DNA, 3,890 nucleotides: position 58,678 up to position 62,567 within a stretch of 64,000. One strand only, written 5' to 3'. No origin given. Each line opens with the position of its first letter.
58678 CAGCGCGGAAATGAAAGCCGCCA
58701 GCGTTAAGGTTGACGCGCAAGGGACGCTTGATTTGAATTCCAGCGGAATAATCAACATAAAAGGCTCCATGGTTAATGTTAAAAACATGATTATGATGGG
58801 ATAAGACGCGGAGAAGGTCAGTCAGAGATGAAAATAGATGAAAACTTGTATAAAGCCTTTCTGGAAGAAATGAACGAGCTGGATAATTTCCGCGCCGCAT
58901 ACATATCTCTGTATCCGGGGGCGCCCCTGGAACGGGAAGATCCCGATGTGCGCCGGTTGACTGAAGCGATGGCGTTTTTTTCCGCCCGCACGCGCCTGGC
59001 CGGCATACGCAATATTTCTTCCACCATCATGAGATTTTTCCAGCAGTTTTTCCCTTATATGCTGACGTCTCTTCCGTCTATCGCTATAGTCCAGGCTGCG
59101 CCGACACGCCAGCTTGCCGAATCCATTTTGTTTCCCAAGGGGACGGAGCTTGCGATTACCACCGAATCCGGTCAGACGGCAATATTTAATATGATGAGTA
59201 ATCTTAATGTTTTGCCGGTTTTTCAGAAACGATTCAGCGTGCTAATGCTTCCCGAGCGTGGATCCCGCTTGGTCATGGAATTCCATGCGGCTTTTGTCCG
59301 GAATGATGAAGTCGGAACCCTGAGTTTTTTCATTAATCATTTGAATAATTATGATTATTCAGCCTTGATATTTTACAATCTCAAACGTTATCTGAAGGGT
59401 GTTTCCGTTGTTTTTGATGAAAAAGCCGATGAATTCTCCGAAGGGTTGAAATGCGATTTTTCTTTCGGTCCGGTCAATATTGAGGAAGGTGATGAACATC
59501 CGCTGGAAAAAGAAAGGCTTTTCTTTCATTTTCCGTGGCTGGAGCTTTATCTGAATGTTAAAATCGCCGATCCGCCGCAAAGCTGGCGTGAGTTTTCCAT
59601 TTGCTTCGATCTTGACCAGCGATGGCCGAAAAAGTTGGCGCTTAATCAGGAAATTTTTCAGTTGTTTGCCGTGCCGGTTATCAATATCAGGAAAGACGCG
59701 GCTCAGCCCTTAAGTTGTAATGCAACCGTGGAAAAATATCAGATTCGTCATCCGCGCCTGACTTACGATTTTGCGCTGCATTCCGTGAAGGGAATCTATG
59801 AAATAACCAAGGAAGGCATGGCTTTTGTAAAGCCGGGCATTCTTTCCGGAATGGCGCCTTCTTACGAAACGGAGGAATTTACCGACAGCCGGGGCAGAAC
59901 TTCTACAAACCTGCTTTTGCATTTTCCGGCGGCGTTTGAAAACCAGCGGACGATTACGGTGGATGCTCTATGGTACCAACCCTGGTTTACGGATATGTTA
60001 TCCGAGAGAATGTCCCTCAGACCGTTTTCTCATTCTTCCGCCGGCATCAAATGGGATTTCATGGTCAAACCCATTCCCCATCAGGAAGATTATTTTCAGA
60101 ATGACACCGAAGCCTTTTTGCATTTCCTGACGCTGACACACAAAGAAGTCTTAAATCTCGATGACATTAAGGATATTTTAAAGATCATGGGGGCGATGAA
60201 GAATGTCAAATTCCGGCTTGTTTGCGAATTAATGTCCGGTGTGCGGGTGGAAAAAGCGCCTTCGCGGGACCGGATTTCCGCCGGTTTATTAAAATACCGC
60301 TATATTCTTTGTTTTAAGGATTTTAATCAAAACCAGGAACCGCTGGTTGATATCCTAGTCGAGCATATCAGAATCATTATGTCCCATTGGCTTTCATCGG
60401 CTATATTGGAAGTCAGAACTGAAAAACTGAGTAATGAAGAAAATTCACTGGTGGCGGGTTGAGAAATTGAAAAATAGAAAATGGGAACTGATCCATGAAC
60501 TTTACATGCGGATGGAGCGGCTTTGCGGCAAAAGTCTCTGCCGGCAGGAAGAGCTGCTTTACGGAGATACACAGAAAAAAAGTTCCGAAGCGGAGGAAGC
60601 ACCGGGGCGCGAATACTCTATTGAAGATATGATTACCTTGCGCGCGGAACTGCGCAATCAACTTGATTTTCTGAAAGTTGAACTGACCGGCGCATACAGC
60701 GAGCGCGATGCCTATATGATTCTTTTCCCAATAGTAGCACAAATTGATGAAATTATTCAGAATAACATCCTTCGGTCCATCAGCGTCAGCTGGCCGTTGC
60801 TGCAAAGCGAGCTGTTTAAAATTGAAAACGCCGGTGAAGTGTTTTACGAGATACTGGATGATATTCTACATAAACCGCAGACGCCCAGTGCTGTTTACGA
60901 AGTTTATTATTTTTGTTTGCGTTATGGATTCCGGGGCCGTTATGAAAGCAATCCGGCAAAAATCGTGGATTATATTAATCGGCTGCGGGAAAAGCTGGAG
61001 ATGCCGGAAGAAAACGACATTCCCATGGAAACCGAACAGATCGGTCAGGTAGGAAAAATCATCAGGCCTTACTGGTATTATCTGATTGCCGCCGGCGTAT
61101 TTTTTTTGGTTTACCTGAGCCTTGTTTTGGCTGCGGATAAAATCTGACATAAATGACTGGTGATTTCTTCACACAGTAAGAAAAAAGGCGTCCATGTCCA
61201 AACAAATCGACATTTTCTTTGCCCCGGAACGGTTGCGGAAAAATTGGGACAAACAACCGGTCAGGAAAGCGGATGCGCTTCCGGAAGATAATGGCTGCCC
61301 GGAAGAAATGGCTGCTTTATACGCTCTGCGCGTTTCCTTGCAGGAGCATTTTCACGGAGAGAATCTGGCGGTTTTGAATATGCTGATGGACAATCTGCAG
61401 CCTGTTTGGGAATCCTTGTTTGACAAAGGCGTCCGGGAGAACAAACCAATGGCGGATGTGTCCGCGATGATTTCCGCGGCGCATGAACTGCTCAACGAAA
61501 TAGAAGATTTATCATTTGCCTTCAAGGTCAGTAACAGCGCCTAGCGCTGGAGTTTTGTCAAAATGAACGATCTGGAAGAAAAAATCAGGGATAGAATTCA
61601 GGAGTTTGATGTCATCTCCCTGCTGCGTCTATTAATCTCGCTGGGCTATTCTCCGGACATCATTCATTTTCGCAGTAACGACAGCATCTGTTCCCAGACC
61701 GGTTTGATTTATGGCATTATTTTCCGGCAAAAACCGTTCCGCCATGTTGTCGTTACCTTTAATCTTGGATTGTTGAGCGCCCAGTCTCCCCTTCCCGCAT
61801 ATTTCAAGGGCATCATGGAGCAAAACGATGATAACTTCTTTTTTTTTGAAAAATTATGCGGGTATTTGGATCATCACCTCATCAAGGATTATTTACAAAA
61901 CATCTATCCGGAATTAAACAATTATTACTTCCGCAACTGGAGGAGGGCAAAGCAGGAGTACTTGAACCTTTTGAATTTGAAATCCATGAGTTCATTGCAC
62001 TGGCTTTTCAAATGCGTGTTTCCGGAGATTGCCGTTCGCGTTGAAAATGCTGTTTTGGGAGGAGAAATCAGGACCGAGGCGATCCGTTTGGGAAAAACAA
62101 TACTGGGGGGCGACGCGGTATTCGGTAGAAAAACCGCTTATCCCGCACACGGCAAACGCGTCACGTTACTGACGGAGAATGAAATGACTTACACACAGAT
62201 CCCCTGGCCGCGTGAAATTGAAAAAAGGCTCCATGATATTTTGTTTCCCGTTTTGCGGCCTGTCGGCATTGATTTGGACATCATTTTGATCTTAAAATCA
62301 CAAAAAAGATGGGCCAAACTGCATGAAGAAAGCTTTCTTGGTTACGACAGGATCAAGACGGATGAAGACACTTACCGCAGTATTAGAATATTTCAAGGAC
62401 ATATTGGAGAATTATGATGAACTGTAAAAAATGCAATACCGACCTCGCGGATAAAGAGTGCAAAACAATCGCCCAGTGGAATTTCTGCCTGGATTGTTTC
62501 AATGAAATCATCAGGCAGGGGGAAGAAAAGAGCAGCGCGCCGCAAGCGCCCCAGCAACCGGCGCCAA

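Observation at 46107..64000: Complete but architecturally non-canonical type VI secretion locus, possibly an undescribed T6SS variant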

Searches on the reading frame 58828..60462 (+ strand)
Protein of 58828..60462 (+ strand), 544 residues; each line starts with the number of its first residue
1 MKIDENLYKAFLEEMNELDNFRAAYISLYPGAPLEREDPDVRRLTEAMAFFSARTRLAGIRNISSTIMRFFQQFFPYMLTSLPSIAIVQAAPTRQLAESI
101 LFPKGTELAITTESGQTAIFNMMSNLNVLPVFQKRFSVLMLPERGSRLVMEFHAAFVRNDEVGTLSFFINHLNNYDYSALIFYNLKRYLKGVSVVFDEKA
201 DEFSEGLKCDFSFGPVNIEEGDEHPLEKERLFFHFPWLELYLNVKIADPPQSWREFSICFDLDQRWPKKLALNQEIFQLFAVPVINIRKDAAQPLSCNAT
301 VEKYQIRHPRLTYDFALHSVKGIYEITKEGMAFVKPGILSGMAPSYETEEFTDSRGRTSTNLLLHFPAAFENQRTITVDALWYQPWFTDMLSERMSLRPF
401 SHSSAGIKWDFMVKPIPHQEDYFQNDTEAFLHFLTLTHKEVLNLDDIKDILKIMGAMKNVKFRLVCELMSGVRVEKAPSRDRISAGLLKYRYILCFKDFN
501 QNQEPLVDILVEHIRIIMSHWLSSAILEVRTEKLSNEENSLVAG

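Call 4: search_protein_families(library=pfam, proteins=[window:58828-60462:+], max_evalue=0.01)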
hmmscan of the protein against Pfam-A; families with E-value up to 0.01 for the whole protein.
window:58828-60462:+ (544 aa): 1 family
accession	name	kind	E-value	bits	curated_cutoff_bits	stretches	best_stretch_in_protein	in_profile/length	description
PF05947.17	T6SS_TssF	-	1.7e-21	76.9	25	2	35-131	40-141/608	Type VI secretion system, TssF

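Call 6: search_protein_families(library=ncbifam, proteins=[window:58828-60462:+], max_evalue=0.01)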
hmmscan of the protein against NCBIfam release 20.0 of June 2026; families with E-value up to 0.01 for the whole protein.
window:58828-60462:+ (544 aa): 2 families
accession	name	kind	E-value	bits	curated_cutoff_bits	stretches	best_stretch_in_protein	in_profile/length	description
TIGR03359.1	VI_chp_6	equivalog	1.4e-23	83.7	260.3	2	35-193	36-188/600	type VI secretion system baseplate subunit TssF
NF041246.1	T6SS_IglH_TssF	exception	6.1e-16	58.3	75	1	44-474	3-419/464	type VI secretion system baseplate subunit TssF/IglH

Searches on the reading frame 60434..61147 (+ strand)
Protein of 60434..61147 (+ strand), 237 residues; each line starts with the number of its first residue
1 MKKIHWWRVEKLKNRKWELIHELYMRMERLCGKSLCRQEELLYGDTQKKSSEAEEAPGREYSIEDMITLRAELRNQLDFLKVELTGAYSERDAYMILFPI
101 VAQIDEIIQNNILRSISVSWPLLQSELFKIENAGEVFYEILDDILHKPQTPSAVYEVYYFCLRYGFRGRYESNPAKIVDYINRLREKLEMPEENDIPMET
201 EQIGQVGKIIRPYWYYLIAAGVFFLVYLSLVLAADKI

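Call 4: search_protein_families(library=pfam, proteins=[window:60434-61147:+], max_evalue=0.01)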
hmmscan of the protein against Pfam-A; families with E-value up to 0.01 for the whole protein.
window:60434-61147:+ (237 aa): 1 family
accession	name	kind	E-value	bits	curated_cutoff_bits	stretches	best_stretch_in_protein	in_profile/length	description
PF09850.14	DotU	-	4e-23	82.6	27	1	64-228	23-200/205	Type VI secretion system protein DotU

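Call 6: search_protein_families(library=ncbifam, proteins=[window:60434-61147:+], max_evalue=0.01)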
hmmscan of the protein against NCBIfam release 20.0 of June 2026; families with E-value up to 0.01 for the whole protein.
window:60434-61147:+ (237 aa): 5 families
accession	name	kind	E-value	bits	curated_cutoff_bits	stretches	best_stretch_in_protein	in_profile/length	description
TIGR03349.1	IV_VI_DotU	subfamily_domain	1.5e-17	64.1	89.95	1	67-228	27-200/211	DotU/TssL family secretion system protein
NF038239.1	T6SS_TssL_short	exception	7.8e-12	45.1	180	1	87-226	47-191/207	type VI secretion system protein TssL, short form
NF038228.1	IcmH_DotU_IVB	equivalog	5.1e-08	32.6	50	1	73-188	71-188/258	type IVB secretion system protein IcmH/DotU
NF005444.0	PRK07033.1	equivalog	9.4e-05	21.5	520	1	133-171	141-179/438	DotU family type VI secretion system protein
NF005999.0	PRK08126.1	subfamily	0.0049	15.7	571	1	132-173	155-196/432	hypothetical protein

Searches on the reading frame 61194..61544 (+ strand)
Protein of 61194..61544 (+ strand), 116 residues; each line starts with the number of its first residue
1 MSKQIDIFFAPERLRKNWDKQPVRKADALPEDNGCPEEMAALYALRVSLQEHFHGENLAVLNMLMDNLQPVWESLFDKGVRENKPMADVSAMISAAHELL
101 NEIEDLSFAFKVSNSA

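Call 4: search_protein_families(library=pfam, proteins=[window:61194-61544:+], max_evalue=0.01)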
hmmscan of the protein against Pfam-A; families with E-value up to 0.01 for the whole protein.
window:61194-61544:+ (116 aa): 0 families

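Call 6: search_protein_families(library=ncbifam, proteins=[window:61194-61544:+], max_evalue=0.01)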
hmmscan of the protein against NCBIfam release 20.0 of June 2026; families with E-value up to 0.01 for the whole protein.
window:61194-61544:+ (116 aa): 0 families

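Call 111: search_protein_families(library=phrogs, proteins=[window:61194-61544:+], max_evalue=1)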
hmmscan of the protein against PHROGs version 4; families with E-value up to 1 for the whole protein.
window:61194-61544:+ (116 aa): 0 families

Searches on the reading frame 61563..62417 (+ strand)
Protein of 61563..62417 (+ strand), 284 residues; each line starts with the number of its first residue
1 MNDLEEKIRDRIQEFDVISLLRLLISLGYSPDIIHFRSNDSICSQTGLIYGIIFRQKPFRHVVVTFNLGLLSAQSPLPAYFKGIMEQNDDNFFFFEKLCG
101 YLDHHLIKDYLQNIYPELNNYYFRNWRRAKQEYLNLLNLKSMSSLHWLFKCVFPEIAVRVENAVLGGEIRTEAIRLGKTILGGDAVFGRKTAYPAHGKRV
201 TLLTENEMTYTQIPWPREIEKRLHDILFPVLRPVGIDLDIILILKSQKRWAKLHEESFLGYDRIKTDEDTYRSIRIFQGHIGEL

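Call 4: search_protein_families(library=pfam, proteins=[window:61563-62417:+], max_evalue=0.01)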
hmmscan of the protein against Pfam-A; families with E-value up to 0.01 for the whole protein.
window:61563-62417:+ (284 aa): 1 family
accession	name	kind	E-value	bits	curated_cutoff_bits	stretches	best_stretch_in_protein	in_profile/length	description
PF06996.16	T6SS_TssG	-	0.00013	21.8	24.6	0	13-82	3-86/304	Type VI secretion, TssG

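Call 6: search_protein_families(library=ncbifam, proteins=[window:61563-62417:+], max_evalue=0.01)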
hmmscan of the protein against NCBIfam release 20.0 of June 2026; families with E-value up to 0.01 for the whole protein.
window:61563-62417:+ (284 aa): 1 family
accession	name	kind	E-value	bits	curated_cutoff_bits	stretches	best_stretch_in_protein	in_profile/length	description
TIGR03347.1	VI_chp_1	equivalog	0.005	16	143.3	0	32-85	33-85/300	type VI secretion system baseplate subunit TssG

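Call 99: search_protein_families(library=pfam, alignment_id=A8, max_evalue=0.01)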
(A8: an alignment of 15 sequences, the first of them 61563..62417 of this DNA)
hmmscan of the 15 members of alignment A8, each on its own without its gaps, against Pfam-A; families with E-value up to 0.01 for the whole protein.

A. member 1, window:61563-62417:+ (284 aa): 1 family
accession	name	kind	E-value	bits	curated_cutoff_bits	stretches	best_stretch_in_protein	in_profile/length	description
PF06996.16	T6SS_TssG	-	0.00013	21.8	24.6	0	13-82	3-86/304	Type VI secretion, TssG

B. families by the number of members that match (of 15 scanned): 1 family
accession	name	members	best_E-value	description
PF06996.16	T6SS_TssG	15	1.4e-08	Type VI secretion, TssG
